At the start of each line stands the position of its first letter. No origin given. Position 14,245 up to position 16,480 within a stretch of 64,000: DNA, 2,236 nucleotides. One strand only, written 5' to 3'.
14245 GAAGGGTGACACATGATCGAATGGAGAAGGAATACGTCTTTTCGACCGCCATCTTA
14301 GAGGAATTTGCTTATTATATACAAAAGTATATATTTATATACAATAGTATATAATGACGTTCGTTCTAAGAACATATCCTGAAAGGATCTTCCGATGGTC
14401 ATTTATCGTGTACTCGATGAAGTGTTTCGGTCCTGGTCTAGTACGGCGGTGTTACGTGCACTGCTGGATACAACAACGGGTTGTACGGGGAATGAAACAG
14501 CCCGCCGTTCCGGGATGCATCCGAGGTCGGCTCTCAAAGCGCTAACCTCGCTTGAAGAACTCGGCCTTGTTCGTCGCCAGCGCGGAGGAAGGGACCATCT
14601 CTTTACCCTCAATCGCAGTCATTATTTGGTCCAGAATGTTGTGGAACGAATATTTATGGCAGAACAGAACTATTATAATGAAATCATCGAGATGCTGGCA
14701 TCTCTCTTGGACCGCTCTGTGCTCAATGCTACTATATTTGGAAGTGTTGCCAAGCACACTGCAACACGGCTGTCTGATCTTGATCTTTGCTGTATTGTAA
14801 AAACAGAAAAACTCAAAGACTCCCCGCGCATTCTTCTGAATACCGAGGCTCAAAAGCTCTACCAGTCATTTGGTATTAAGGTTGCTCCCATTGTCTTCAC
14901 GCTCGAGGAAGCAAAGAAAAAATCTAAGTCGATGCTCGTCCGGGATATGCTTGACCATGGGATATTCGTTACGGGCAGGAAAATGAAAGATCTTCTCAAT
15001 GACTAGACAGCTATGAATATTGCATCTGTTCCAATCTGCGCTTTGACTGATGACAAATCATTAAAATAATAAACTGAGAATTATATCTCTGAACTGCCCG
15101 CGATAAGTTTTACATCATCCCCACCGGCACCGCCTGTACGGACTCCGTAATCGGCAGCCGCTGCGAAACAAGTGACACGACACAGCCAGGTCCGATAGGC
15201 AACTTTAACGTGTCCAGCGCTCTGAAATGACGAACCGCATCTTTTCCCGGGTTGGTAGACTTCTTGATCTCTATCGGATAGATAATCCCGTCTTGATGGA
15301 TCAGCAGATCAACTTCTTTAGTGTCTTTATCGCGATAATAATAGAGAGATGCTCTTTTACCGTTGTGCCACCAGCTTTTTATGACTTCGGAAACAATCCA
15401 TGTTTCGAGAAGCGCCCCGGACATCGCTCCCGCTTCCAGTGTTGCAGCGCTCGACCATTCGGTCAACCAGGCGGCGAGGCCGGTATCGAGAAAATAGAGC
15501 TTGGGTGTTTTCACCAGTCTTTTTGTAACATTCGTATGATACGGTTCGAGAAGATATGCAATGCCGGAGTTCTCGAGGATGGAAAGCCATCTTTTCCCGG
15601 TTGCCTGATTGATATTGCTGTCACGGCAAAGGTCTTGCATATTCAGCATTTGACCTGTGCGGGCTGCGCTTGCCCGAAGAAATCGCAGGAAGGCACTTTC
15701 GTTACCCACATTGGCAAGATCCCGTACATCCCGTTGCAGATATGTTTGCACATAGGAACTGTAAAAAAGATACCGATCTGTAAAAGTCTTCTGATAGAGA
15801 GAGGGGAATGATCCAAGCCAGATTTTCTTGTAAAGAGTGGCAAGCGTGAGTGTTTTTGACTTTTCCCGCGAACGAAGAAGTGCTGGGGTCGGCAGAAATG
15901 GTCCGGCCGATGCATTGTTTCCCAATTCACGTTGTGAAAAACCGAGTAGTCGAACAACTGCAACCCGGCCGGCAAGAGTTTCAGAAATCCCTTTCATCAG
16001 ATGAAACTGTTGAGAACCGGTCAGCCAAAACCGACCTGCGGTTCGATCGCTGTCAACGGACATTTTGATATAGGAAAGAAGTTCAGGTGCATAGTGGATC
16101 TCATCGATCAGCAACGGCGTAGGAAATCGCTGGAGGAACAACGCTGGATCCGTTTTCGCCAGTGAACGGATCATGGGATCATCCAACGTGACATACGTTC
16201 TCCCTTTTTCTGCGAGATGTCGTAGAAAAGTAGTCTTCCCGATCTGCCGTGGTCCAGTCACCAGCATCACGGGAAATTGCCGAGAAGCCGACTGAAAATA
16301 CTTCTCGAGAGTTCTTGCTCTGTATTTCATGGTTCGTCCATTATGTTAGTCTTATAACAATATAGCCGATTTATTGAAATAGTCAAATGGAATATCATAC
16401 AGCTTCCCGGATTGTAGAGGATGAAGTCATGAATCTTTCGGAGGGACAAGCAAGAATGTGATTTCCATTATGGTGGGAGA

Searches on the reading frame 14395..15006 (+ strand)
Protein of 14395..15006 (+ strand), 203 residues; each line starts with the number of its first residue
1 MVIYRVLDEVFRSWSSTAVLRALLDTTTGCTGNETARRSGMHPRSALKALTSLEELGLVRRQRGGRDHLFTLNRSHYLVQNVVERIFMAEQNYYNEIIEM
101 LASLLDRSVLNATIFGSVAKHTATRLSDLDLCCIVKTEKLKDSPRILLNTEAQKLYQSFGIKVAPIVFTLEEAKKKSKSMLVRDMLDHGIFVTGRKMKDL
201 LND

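Call 12: search_protein_families(library=pfam, proteins=[window:14395-15006:+], max_evalue=0.001)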
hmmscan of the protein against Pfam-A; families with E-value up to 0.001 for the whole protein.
window:14395-15006:+ (203 aa): 4 families
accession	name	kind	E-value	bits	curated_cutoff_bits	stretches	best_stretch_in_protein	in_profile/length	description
PF01909.29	NTP_transf_2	-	4.2e-07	30.7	21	1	99-190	6-91/93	Nucleotidyltransferase domain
PF18765.7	Polbeta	-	2.7e-06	27.9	26.9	1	97-159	3-60/93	Polymerase beta, Nucleotidyltransferase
PF12802.13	MarR_2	-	0.0002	21.9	27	1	17-67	8-58/61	MarR family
PF09339.16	HTH_IclR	-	0.00021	21.4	22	1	18-62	7-51/52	IclR helix-turn-helix domain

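Call 75: find_encoding_contigs(protein=window:14395-15006:+, flank=8000, max_places=6)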
Protein window:14395-15006:+ (203 aa): 9 contigs read that carry it; 4 places shown.
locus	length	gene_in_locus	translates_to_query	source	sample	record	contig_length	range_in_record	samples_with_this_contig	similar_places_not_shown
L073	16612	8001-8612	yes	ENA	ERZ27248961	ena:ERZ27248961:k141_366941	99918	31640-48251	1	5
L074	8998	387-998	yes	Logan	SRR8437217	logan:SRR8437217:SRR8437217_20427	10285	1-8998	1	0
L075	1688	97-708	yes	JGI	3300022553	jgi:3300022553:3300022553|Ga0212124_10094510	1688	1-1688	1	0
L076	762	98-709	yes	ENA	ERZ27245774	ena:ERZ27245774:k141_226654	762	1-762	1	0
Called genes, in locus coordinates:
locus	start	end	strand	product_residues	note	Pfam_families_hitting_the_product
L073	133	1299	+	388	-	PF13784:Fic_N, PF02661:Fic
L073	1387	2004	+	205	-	-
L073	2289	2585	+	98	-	PF13784:Fic_N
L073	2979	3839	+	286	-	-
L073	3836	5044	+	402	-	PF00149:Metallophos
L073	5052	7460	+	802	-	PF02463:SMC_N (faint)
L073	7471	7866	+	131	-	PF01844:HNH (weak)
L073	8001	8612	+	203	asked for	PF01909:NTP_transf_2 (weak), PF18765:Polbeta (weak)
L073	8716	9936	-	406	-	PF13173:AAA_14, PF13635:DUF4143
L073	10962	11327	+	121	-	-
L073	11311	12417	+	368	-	-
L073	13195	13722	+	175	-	-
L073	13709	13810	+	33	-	-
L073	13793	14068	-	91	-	-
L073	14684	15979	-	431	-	PF13657:Couple_hipA, PF07804:HipA_C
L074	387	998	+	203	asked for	PF01909:NTP_transf_2 (weak), PF18765:Polbeta (weak)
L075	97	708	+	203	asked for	PF01909:NTP_transf_2 (weak), PF18765:Polbeta (weak)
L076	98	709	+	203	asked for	PF01909:NTP_transf_2 (weak), PF18765:Polbeta (weak)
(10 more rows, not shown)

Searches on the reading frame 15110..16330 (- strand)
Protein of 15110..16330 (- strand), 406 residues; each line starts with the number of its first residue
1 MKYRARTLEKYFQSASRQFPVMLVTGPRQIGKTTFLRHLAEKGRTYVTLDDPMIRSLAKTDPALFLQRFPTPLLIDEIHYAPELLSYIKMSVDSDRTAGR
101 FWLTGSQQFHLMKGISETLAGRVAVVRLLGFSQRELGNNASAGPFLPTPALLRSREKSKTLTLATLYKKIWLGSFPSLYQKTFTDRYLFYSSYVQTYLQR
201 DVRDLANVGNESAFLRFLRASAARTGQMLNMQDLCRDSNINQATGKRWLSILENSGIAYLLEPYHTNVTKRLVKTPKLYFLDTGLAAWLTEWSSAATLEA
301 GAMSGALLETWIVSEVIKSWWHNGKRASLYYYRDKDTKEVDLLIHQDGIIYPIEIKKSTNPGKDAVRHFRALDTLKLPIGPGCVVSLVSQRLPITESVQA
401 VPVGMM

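Call 12: search_protein_families(library=pfam, proteins=[window:15110-16330:-], max_evalue=0.001)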
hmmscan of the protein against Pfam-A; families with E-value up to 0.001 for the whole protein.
window:15110-16330:- (406 aa): 4 families
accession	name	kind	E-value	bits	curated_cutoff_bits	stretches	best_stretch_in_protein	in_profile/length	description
PF13635.12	DUF4143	-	1.7e-46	158.3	28.1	1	199-358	1-160/160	Domain of unknown function (DUF4143)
PF13173.12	AAA_14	-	1.6e-27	96.5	27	1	20-136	3-128/129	AAA domain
PF13191.12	AAA_16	-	0.00022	22.2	32.6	1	6-41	10-46/167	AAA ATPase domain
PF13401.12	AAA_22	-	0.00076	20.2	27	0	21-45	7-35/130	AAA domain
